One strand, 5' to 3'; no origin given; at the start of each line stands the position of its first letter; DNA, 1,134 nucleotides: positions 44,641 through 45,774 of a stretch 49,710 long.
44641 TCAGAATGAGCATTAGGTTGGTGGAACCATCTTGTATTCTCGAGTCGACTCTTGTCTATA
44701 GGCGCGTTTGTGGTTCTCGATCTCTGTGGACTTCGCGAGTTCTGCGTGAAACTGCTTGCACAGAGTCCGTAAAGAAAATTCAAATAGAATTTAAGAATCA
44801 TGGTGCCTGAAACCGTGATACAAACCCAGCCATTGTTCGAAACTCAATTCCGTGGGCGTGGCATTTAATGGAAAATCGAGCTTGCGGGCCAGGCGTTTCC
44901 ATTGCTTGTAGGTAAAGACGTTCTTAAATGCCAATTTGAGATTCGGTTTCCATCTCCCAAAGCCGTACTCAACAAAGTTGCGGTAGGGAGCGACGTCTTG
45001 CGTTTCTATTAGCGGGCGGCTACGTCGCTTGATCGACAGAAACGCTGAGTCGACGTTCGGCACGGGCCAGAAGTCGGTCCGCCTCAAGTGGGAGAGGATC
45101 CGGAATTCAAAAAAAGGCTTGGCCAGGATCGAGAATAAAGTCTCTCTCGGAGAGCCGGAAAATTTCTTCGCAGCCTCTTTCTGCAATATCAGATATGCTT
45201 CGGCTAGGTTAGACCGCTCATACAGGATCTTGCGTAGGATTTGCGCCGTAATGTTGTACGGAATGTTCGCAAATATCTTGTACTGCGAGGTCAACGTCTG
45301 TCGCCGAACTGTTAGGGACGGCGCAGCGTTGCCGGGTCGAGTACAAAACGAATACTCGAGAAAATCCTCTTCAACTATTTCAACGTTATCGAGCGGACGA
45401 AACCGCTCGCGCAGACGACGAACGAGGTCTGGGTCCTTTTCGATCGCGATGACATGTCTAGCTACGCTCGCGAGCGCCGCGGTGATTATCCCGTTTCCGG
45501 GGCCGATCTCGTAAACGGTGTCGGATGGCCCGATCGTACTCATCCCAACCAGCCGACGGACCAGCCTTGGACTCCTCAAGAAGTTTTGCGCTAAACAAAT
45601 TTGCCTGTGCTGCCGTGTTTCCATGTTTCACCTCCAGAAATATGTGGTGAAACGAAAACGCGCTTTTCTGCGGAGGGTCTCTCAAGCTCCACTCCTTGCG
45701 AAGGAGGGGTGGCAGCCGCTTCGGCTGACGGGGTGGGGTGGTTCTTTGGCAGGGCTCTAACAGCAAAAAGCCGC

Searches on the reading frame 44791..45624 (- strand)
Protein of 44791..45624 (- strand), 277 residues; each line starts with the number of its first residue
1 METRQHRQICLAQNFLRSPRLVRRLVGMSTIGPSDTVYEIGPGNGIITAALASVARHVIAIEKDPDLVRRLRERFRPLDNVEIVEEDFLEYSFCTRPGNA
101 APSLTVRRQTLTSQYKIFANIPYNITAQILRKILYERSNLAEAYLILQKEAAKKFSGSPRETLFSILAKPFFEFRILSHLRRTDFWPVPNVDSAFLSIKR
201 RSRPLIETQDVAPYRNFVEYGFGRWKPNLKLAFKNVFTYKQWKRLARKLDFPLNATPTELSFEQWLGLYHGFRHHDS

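Call 3: search_protein_families(library=ncbifam, proteins=[window:44791-45624:-], max_evalue=0.01)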
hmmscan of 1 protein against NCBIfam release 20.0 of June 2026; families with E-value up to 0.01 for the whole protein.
window:44791-45624:- (277 aa): 31 families (the best 25 are shown)
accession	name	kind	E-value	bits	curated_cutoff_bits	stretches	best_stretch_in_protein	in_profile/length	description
NF000499.2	Erm23S_rRNA_broad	equivalog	9e-67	225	212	2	113-270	86-242/244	23S ribosomal RNA methyltransferase Erm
TIGR00755.1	ksgA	equivalog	7.7e-48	163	171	1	11-270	7-254/256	16S rRNA (adenine(1518)-N(6)/adenine(1519)-N(6))-dimethyltransferase RsmA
NF000337.1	erm_SHROVE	exception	3e-40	138.1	320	1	10-269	5-247/248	ErmE/ErmH/ErmO/ErmR family 23S rRNA (adenine(2058)-N(6))-methyltransferase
NF000077.1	Erm42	exception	5.6e-37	127.6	600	1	9-270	16-261/303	23S rRNA (adenine(2058)-N(6))-methyltransferase Erm(42)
NF012222.1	erm_A_23S_MT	exception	3.8e-31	108.4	475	1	12-272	9-239/243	23S rRNA (adenine(2058)-N(6))-methyltransferase Erm(A)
NF012223.0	erm_F_23S_MT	exception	9.7e-27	93.9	575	1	15-268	15-251/266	23S rRNA (adenine(2058)-N(6))-methyltransferase Erm(F)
NF000412.1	Erm43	exception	1.4e-26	93.5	500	1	12-246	9-216/243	23S rRNA (adenine(2058)-N(6))-methyltransferase Erm(43)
NF000024.1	ErmS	exception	9e-26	90.9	675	1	10-238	62-275/319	23S rRNA (adenine(2058)-N(6))-methyltransferase Erm(S)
NF042988.1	Erm46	exception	1.1e-25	90.4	503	1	9-268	9-250/255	23S rRNA (adenine(2058)-N(6))-methyltransferase Erm(46)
NF012219.1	erm_C_23S_MT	exception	1.7e-25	90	530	1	7-273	4-240/244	23S rRNA (adenine(2058)-N(6))-methyltransferase Erm(C)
NF012218.0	erm_38_23S_MT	exception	1.9e-25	89.6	800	1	1-271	1-257/386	23S rRNA (adenine(2058)-N(6))-methyltransferase Erm(38)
NF045543.1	erm_G_23S_MT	exception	3.6e-25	89.2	515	1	9-273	6-240/244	23S rRNA (adenine(2058)-N(6))-methyltransferase Erm(G)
NF042938.1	Erm55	exception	1.6e-24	86.4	525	1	10-223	10-202/270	23S rRNA (adenine(2058)-N(6))-methyltransferase Erm(55)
NF000087.1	ErmO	exception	1.5e-22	80.3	450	1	6-234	6-219/259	23S rRNA (adenine(2058)-N(6))-methyltransferase Erm(O)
NF000047.1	ErmV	exception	4.8e-21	75.3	500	1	11-224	11-209/259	23S rRNA (adenine(2058)-N(6))-methyltransferase Erm(V)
NF012220.1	erm_B_23S_MT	exception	9e-20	71.2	525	1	7-248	3-217/245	23S rRNA (adenine(2058)-N(6))-methyltransferase Erm(B)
NF000468.1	Erm37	exception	3.8e-16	59.6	350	1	23-202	22-172/179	23S rRNA (adenine(2058)-N(6))-methyltransferase Erm(37)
NF000411.1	Erm45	exception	3.9e-16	59.6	525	1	8-247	4-219/245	23S rRNA (adenine(2058)-N(6))-methyltransferase Erm(45)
NF000058.2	Erm41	exception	3.8e-15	56.2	350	1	23-201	21-173/173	23S rRNA (adenine(2058)-N(6))-methyltransferase Erm(41)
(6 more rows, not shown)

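Call 4: search_protein_families(library=pfam, proteins=[window:44791-45624:-], max_evalue=0.01)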
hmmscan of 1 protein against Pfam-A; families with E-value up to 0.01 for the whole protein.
window:44791-45624:- (277 aa): 4 families
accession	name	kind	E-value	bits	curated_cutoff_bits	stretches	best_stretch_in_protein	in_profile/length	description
PF00398.26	RrnaAD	-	3.1e-49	167.9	24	1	11-269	8-258/263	Ribosomal RNA adenine dimethylase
PF13649.12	Methyltransf_25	-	1.8e-05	25.8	27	1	37-94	1-61/97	Methyltransferase domain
PF08241.18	Methyltransf_11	-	0.00099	20.1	21.2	1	39-91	2-54/95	Methyltransferase domain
PF01135.25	PCMT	-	0.001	19.3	20.3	1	17-83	57-128/210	Protein-L-isoaspartate(D-aspartate) O-methyltransferase (PCMT)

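Call 7: find_homologous_proteins(query=window:44791-45624:-, max_evalue=1e-20)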
Query window:44791-45624:- (277 aa): 1176 proteins with E <= 1e-20 among 8000 candidates; the best 120 are listed.
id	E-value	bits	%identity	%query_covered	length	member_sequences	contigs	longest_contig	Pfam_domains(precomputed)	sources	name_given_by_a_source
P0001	4.1e-183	625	100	100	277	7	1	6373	PF00398.27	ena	-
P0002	6.4e-172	588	94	99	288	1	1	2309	PF00398.27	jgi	jgi:16S rRNA A1518/A1519 N6-dimethyltransferase RsmA/KsgA/DIM1 with predicted DNA glycosylase/AP lya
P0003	1.4e-159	547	88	100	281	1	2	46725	PF00398.27,PF13649.13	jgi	jgi:23S rRNA (adenine-N6)-dimethyltransferase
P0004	1.8e-153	527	85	99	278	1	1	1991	PF00398.27,PF13649.13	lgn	-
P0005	5.4e-152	523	84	99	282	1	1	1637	PF00398.27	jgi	jgi:23S rRNA (adenine-N6)-dimethyltransferase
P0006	2.6e-151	520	84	100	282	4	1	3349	PF00398.27,PF13649.13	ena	-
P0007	3.1e-151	520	86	98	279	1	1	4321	PF00398.27,PF13649.13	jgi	jgi:23S rRNA (adenine-N6)-dimethyltransferase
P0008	3.8e-151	520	86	98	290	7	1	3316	PF00398.27,PF13649.13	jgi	jgi:23S rRNA (adenine-N6)-dimethyltransferase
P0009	1.4e-150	518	84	100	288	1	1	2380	PF00398.27,PF13649.13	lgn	-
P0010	5.2e-150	516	84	100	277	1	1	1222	PF00398.27,PF13649.13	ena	-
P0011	8.0e-150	516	84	99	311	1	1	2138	PF00398.27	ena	-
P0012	1.1e-149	515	85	99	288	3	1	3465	PF00398.27,PF13649.13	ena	-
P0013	4.9e-149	513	83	100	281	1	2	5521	PF00398.27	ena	-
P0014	5.7e-149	513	86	98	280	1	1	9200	PF00398.27,PF13649.13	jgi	jgi:23S rRNA (adenine-N6)-dimethyltransferase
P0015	6.1e-149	513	84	98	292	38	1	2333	PF00398.27,PF13649.13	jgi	-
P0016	6.8e-149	512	83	100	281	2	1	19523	PF00398.27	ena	-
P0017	7.3e-149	512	83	100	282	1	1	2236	PF00398.27,PF13649.13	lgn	-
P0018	9.1e-149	512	84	99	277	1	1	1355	PF00398.27,PF13649.13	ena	-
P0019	1.7e-148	511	84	99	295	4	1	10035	PF00398.27,PF13649.13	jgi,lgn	jgi:23S rRNA (adenine-N6)-dimethyltransferase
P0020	6.0e-148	509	84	99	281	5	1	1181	PF00398.27,PF13649.13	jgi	jgi:23S rRNA (adenine-N6)-dimethyltransferase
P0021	6.6e-148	509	83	99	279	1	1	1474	PF00398.27,PF13649.13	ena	-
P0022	8.6e-148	509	84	99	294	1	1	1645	PF00398.27,PF13649.13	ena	-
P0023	1.2e-147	508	85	100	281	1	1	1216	PF00398.27,PF13649.13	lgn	-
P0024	1.8e-147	508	83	99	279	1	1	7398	PF00398.27,PF13649.13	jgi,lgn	-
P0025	7.1e-147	506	84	99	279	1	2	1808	PF00398.27,PF13649.13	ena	-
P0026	7.1e-147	506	86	98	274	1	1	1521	PF00398.27,PF13649.13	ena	-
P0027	1.8e-146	505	85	98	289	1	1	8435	PF00398.27,PF13649.13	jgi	jgi:23S rRNA (adenine-N6)-dimethyltransferase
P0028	2.5e-146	504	83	98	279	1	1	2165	PF00398.27,PF13649.13,PF01135.26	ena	-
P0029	2.6e-146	504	82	99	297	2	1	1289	PF00398.27,PF13649.13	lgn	-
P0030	2.7e-146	504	83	100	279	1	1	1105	PF00398.27,PF13649.13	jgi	jgi:23S rRNA (adenine-N6)-dimethyltransferase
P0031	2.9e-146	504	82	99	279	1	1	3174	PF00398.27,PF13649.13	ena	-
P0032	3.6e-146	504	82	98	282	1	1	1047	PF00398.27,PF13649.13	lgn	-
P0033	3.9e-146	503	83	99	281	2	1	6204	PF00398.27,PF13649.13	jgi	jgi:23S rRNA (adenine-N6)-dimethyltransferase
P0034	7.5e-146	502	83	99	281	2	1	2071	PF00398.27,PF13649.13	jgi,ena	-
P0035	1.5e-145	502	83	99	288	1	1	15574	PF00398.27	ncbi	-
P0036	1.6e-145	501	81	99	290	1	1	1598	PF00398.27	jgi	-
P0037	1.9e-145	501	82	99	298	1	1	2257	PF00398.27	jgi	jgi:23S rRNA (adenine-N6)-dimethyltransferase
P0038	2.2e-145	501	85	98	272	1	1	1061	PF00398.27,PF13649.13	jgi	jgi:23S rRNA (adenine-N6)-dimethyltransferase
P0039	6.0e-145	500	81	99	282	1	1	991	PF00398.27,PF13649.13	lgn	-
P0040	7.4e-145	499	82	99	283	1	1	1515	PF00398.27,PF13649.13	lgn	-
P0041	7.6e-145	499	83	99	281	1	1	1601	PF00398.27,PF13649.13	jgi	jgi:23S rRNA (adenine-N6)-dimethyltransferase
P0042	9.1e-145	499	82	99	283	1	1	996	PF00398.27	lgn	-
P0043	1.2e-144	499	82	99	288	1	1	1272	PF00398.27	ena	-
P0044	3.2e-144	497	84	99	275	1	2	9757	PF00398.27,PF13649.13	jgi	jgi:23S rRNA (adenine-N6)-dimethyltransferase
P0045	4.0e-144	497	80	100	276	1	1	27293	PF00398.27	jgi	jgi:23S rRNA (adenine-N6)-dimethyltransferase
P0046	5.0e-144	497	81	99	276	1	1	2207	PF00398.27,PF13649.13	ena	-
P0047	5.8e-144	496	82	99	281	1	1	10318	PF00398.27,PF13649.13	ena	-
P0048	6.1e-144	496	81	99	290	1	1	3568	PF00398.27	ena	-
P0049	9.6e-144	496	82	98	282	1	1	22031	PF00398.27,PF13649.13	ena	-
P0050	1.1e-143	495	81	99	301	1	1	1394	PF00398.27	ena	-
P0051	2.7e-143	494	81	100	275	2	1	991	PF00398.27,PF13649.13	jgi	jgi:23S rRNA (adenine-N6)-dimethyltransferase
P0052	3.5e-143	494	81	99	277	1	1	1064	PF00398.27,PF13649.13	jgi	jgi:23S rRNA (adenine-N6)-dimethyltransferase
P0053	6.1e-143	493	83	98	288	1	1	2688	PF00398.27,PF13649.13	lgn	-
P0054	7.7e-143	493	80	100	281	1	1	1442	PF00398.27,PF13649.13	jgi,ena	-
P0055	8.4e-143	492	82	99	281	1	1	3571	PF00398.27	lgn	-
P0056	1.3e-142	492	81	100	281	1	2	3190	PF00398.27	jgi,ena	-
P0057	2.5e-142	491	79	99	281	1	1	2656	PF00398.27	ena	-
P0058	6.2e-142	490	81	98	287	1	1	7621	PF00398.27,PF13649.13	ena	-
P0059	8.8e-142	489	82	99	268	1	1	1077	PF00398.27,PF13649.13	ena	-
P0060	1.1e-141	489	81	99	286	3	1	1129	PF00398.27,PF13649.13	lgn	-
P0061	2.1e-141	488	80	100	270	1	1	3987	PF00398.27,PF13649.13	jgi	jgi:23S rRNA (adenine-N6)-dimethyltransferase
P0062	2.5e-141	488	81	99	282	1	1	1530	PF00398.27,PF13649.13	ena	-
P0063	3.1e-141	487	81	100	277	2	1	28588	PF00398.27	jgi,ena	-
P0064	3.3e-141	487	81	99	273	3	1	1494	PF00398.27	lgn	-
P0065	3.7e-141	487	79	100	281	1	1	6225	PF00398.27,PF13649.13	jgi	jgi:23S rRNA (adenine-N6)-dimethyltransferase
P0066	4.0e-141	487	79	99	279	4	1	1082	PF00398.27,PF13649.13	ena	-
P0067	4.7e-141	487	80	100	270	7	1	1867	PF00398.27,PF13649.13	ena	-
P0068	6.8e-141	486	79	99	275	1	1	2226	PF00398.27,PF13649.13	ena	-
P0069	7.5e-141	486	82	99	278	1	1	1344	PF00398.27,PF13649.13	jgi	jgi:23S rRNA (adenine-N6)-dimethyltransferase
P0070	8.1e-141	486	81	99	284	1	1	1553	PF00398.27,PF13649.13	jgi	-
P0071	3.6e-140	484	82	98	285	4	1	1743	PF00398.27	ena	-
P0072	3.7e-140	484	81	98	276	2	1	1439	PF00398.27,PF13649.13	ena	-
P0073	1.4e-139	482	82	98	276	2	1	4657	PF00398.27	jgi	jgi:23S rRNA (adenine-N6)-dimethyltransferase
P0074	2.2e-139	481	80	100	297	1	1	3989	PF00398.27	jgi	jgi:23S rRNA (adenine-N6)-dimethyltransferase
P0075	2.5e-139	481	81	97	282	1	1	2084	PF00398.27,PF13649.13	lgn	-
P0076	3.3e-139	481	82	99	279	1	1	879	PF00398.27,PF13649.13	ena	-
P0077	3.8e-139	480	80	99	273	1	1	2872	PF00398.27,PF13649.13,PF01135.26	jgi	jgi:23S rRNA (adenine-N6)-dimethyltransferase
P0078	4.1e-139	480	81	99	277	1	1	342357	PF00398.27,PF13649.13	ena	-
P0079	9.0e-139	479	80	100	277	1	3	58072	PF00398.27,PF13649.13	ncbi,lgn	-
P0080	1.1e-138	479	80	100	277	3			PF00398.27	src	-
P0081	2.0e-138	478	79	100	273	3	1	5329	PF00398.27,PF13649.13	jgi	jgi:23S rRNA (adenine-N6)-dimethyltransferase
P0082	2.2e-138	478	80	99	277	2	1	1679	PF00398.27,PF13649.13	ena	-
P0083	2.5e-138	478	79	100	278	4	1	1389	PF00398.27,PF01135.26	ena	-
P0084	3.7e-138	477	80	99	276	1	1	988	PF00398.27,PF13649.13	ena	-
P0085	5.5e-138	477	78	98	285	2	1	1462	PF00398.27,PF13649.13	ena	-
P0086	6.4e-138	476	79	99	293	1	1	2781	PF00398.27,PF13649.13,PF01135.26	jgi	jgi:23S rRNA (adenine-N6)-dimethyltransferase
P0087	6.5e-138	476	78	99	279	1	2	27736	PF00398.27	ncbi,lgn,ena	-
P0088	6.6e-138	476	82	99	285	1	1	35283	PF00398.27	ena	-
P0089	9.1e-138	476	80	99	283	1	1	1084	PF00398.27,PF13649.13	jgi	jgi:23S rRNA (adenine-N6)-dimethyltransferase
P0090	1.6e-137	475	80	98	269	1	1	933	PF00398.27,PF13649.13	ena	-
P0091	3.1e-137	474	80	99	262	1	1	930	PF00398.27,PF13649.13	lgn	-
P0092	3.3e-137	474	81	99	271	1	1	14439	PF00398.27,PF13649.13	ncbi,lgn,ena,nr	ncbi:MAG TPA: 23S ribosomal RNA methyltransferase Erm [Pyrinomonadaceae bacterium]|nr:23S ribosomal 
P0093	6.0e-137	473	81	98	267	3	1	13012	PF00398.27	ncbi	-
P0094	6.8e-137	473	79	99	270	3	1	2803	PF00398.27,PF13649.13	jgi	jgi:23S rRNA (adenine-N6)-dimethyltransferase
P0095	1.0e-136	473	80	99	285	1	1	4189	PF00398.27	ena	-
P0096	1.5e-136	472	80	99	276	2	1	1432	PF00398.27,PF13649.13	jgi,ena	-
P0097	1.7e-136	472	78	99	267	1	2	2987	PF00398.27,PF13649.13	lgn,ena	-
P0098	2.0e-136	472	81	97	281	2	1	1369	PF00398.27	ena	-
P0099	4.3e-136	470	85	89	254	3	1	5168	PF00398.27,PF13649.13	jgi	jgi:23S rRNA (adenine-N6)-dimethyltransferase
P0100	6.9e-136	470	79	98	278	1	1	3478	PF00398.27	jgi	jgi:23S rRNA (adenine-N6)-dimethyltransferase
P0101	8.2e-136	470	78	98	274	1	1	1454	PF00398.27,PF13649.13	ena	-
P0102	1.2e-135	469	78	99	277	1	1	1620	PF00398.27,PF13649.13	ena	-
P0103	1.9e-135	468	79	99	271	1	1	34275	PF00398.27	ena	-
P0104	2.1e-135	468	78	98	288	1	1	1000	PF00398.27,PF13649.13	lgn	-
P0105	2.2e-135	468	79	99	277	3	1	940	PF00398.27,PF13649.13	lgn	-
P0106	2.6e-135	468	80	99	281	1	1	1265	PF00398.27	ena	-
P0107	3.4e-135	468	79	99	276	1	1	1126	PF00398.27,PF13649.13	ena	-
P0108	4.2e-135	467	77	99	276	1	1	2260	PF00398.27,PF13649.13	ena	-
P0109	4.6e-135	467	79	98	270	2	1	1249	PF00398.27,PF13649.13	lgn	-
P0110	5.2e-135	467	79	99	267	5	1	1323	PF00398.27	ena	-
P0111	6.8e-135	467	78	99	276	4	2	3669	PF00398.27,PF13649.13,PF01135.26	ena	-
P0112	7.3e-135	466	78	99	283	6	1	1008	PF00398.27,PF13649.13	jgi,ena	-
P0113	9.1e-135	466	80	99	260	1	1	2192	PF00398.27,PF13649.13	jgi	jgi:23S rRNA (adenine-N6)-dimethyltransferase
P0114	9.1e-135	466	80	98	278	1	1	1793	PF00398.27,PF13649.13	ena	-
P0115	1.5e-134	465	78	100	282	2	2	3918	PF00398.27,PF13649.13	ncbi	ncbi:MAG: ribosomal RNA small subunit methyltransferase A [Pyrinomonadaceae bacterium]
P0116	2.2e-134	465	80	98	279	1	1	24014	PF00398.27,PF13649.13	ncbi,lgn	ncbi:MAG TPA: rRNA adenine N(6)-methyltransferase family protein [Pyrinomonadaceae bacterium]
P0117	4.7e-134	464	77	99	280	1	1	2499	PF00398.27,PF13649.13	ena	-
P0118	9.0e-134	463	81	98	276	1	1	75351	PF00398.27,PF13649.13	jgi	jgi:23S rRNA (adenine-N6)-dimethyltransferase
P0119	9.1e-134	463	79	99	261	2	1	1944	PF00398.27,PF13649.13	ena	-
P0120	1.5e-133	462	77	99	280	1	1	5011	PF00398.27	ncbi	ncbi:MAG TPA: rRNA adenine dimethyltransferase family protein [Pyrinomonadaceae bacterium]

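Call 8: find_related_loci(query=window:44791-45624:-, collection=genome_contigs, flank=3000)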
Query window:44791-45624:- (277 aa) in genome_contigs; peptide patterns used: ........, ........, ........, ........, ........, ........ (x = any residue, [..] = any of these).
161 stretches matched a pattern; 28 encode a relative of the query (tblastn E <= 1e-3); 28 distinct loci.
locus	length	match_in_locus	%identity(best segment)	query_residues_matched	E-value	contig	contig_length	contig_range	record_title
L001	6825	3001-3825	85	1-275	2e-157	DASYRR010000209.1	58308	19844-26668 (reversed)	MAG TPA_asm: Pyrinomonadaceae bacterium isolate SMAG_U4516 k141_566176, whole genome shotgun sequence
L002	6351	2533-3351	83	1-273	2e-152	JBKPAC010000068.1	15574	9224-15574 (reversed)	MAG: Acidobacteriota bacterium isolate GB_HAYS_MAG_00017 GB_HAYS_000000473947, whole genome shotgun sequence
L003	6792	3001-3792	81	1-274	1e-145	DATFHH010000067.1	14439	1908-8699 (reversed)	MAG TPA_asm: Pyrinomonadaceae bacterium isolate SMAG_U8684 k141_68424, whole genome shotgun sequence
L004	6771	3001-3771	78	4-272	3e-140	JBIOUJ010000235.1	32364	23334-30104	MAG: Pyrinomonadaceae bacterium isolate MAG137 k127_3755217, whole genome shotgun sequence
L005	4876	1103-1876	76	1-275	3e-137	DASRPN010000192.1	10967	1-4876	MAG TPA_asm: Pyrinomonadaceae bacterium isolate SMAG_U10296 k141_2733551, whole genome shotgun sequence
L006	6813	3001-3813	76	1-273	1e-136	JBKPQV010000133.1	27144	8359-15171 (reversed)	MAG: Acidobacteriota bacterium isolate GS_EKS_MAG_00066 GS_EKS_000002093734, whole genome shotgun sequence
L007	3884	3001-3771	77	4-272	2e-136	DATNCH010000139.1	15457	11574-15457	MAG TPA_asm: Pyrinomonadaceae bacterium isolate SMAG_U11209 k141_3897430, whole genome shotgun sequence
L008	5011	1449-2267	77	1-274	2e-135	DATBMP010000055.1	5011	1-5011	MAG TPA_asm: Pyrinomonadaceae bacterium isolate SMAG_U4001 k141_4793178, whole genome shotgun sequence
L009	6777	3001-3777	74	1-274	8e-133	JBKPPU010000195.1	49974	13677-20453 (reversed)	MAG: Acidobacteriota bacterium isolate GS_EKS_MAG_00094 GS_EKS_000003849567, whole genome shotgun sequence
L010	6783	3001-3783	74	1-276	2e-132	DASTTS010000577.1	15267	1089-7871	MAG TPA_asm: Pyrinomonadaceae bacterium isolate SMAG_U2312 k141_624195, whole genome shotgun sequence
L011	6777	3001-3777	72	1-274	1e-127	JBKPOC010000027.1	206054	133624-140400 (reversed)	MAG: Acidobacteriota bacterium isolate GS_HAYS_MAG_00024 GS_HAYS_000002446001, whole genome shotgun sequence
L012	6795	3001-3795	71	1-272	2e-127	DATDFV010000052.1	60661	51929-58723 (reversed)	MAG TPA_asm: Pyrinomonadaceae bacterium isolate SMAG_U235 k141_600380, whole genome shotgun sequence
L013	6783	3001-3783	72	1-276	6e-118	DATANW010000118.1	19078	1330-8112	MAG TPA_asm: Pyrinomonadaceae bacterium isolate SMAG_U7029 k141_86093, whole genome shotgun sequence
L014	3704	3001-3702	74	1-250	6e-117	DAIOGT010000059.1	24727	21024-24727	MAG TPA_asm: Pyrinomonadaceae bacterium isolate CTOTU27637 NODE_485_length_24727_cov_17.361381, whole genome shotgun seq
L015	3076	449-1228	56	1-277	9e-101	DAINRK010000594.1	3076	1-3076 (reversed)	MAG TPA_asm: Anaerolineales bacterium isolate CTOTU25444 NODE_3251_length_3076_cov_5.019530, whole genome shotgun sequen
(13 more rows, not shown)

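Call 26: search_solved_structures(query=window:44791-45624:-, max_evalue=0.00001, show_alignments=1)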
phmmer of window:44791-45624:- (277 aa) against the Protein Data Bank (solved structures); distinct sequences matched with E-value up to 0.00001: 34.
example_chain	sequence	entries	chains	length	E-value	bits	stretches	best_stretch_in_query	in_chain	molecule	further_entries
6nvm_A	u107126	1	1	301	1.7e-26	96.3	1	6-269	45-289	rRNA adenine N-6-methyltransferase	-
7f8a_A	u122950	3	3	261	7.6e-23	84.3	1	1-270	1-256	Erm(38)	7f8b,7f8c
6ifx_A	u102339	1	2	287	8.1e-23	84.2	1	10-229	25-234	Ribosomal RNA small subunit methyltransferase A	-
6ifs_A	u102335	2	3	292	1.1e-22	83.8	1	10-229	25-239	Ribosomal RNA small subunit methyltransferase A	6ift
7v2l_W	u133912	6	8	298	1.1e-22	83.7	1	10-229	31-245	Ribosomal RNA small subunit methyltransferase A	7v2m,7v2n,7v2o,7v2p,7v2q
1qam_A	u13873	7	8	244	1.2e-22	83.7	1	7-273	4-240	ERMC' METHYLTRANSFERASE | ERMC' RRNA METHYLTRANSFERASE | RRNA METHYL TRANSFERASE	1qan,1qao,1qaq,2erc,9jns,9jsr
6ifw_A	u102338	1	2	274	1.4e-22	83.4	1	8-229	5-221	Ribosomal RNA small subunit methyltransferase A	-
6ifv_A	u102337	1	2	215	6.5e-21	78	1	10-204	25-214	Ribosomal RNA small subunit methyltransferase A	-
1yub_A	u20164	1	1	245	2.3e-20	76.2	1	7-271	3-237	RRNA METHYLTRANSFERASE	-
3tqs_A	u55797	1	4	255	2.4e-15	59.7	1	12-263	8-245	Ribosomal RNA small subunit methyltransferase A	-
1zq9_A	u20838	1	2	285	2.6e-15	59.6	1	11-76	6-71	Probable dimethyladenosine transferase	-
6w6c_A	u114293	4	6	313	3.6e-15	59.1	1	11-236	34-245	Probable dimethyladenosine transferase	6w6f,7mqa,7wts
6rbd_y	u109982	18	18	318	2.6e-14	56.3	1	11-90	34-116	Dimethyladenosine transferase | rRNA adenine N(6)-methyltransferase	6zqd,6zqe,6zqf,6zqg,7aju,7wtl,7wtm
2h1r_A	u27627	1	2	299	3.4e-14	55.9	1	12-236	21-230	Dimethyladenosine transferase, putative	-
3ftc_A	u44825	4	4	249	4.8e-14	55.4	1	12-222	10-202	Dimethyladenosine transferase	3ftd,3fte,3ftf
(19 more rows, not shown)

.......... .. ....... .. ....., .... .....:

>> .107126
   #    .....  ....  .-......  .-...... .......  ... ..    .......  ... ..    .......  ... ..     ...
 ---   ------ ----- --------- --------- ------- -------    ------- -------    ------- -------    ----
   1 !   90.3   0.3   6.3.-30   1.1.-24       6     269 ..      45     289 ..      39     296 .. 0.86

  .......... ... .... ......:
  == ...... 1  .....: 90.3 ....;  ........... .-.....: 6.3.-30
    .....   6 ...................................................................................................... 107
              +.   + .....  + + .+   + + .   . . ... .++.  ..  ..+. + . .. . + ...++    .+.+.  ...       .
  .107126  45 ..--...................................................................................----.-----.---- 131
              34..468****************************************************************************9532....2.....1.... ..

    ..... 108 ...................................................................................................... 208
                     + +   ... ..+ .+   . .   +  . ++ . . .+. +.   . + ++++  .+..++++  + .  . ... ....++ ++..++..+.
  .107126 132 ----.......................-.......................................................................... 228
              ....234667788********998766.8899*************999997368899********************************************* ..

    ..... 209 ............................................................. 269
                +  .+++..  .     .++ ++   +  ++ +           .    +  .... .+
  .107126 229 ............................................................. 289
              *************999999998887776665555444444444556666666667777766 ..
